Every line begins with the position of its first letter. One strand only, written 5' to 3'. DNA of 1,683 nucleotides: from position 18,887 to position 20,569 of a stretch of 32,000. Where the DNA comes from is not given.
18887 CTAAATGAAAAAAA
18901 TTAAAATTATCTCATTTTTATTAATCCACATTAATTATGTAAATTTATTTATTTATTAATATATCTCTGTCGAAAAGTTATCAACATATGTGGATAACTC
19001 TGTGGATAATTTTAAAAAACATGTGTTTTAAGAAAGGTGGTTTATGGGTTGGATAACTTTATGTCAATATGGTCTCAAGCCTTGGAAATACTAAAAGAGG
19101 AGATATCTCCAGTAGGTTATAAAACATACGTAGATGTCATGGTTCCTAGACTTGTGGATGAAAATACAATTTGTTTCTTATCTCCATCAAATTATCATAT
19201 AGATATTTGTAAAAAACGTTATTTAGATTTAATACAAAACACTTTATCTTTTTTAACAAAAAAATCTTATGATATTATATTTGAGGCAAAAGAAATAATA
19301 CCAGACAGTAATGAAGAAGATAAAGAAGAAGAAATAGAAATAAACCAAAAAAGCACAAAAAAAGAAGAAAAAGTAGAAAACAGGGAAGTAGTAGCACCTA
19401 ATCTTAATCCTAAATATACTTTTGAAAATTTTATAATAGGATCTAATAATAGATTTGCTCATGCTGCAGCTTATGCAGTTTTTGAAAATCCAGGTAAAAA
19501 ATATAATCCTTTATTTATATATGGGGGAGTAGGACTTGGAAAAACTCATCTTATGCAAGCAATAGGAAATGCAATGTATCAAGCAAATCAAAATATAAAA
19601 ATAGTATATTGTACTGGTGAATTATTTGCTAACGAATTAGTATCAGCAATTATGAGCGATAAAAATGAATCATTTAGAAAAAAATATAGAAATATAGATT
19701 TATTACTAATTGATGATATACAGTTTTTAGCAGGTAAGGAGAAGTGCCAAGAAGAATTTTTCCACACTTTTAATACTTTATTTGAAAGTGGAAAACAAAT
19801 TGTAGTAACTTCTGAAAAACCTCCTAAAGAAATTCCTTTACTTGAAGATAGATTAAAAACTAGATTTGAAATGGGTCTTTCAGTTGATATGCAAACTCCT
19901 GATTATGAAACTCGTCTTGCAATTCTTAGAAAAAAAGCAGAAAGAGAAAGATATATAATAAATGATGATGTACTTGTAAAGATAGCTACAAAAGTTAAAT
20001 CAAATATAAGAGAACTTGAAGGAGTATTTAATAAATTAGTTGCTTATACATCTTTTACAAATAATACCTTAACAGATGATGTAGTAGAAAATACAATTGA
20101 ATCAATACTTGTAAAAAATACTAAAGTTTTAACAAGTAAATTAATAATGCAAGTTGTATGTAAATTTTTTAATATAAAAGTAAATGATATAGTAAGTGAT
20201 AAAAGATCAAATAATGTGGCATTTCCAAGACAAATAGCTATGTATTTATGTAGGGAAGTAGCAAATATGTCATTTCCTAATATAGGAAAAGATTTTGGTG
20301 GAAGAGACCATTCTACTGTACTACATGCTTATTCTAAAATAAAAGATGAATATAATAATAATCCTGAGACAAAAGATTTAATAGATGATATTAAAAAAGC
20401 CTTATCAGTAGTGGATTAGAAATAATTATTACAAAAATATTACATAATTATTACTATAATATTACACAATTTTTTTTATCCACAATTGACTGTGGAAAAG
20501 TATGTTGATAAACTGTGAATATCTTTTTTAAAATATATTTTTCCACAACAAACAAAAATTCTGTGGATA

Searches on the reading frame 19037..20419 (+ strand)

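Call 8: search_protein_families(library=pfam, proteins=[window:19037-20419:+])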
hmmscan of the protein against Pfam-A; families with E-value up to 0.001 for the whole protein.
window:19037-20419:+ (460 aa): 8 families
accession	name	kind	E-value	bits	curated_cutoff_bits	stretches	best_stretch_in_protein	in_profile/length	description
PF00308.24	Bac_DnaA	-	1.6e-72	243.4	23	1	123-284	1-162/162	Bacterial DnaA ATPAse domain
PF08299.17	Bac_DnaA_C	-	2.5e-30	104.7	31.5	1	369-435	3-69/69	Bacterial dnaA protein helix-turn-helix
PF01695.23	IstB_IS21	-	5.4e-09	36.3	24.1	1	159-262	95-195/238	IstB-like ATP binding protein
PF00004.35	AAA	-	4.2e-06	27.7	21.2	1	160-280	2-130/131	ATPase family associated with various cellular activities (AAA)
PF11638.13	DnaA_N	-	4.3e-06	26.8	24.6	1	10-70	2-63/65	DnaA N-terminal domain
PF13401.12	AAA_22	-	0.00018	22.3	27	0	158-255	7-116/130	AAA domain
PF13173.12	AAA_14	-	0.00051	20.5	27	0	157-252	3-88/129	AAA domain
PF03969.22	AFG1_ATPase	-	0.00085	18.8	27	0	156-274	61-177/361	AFG1-like ATPase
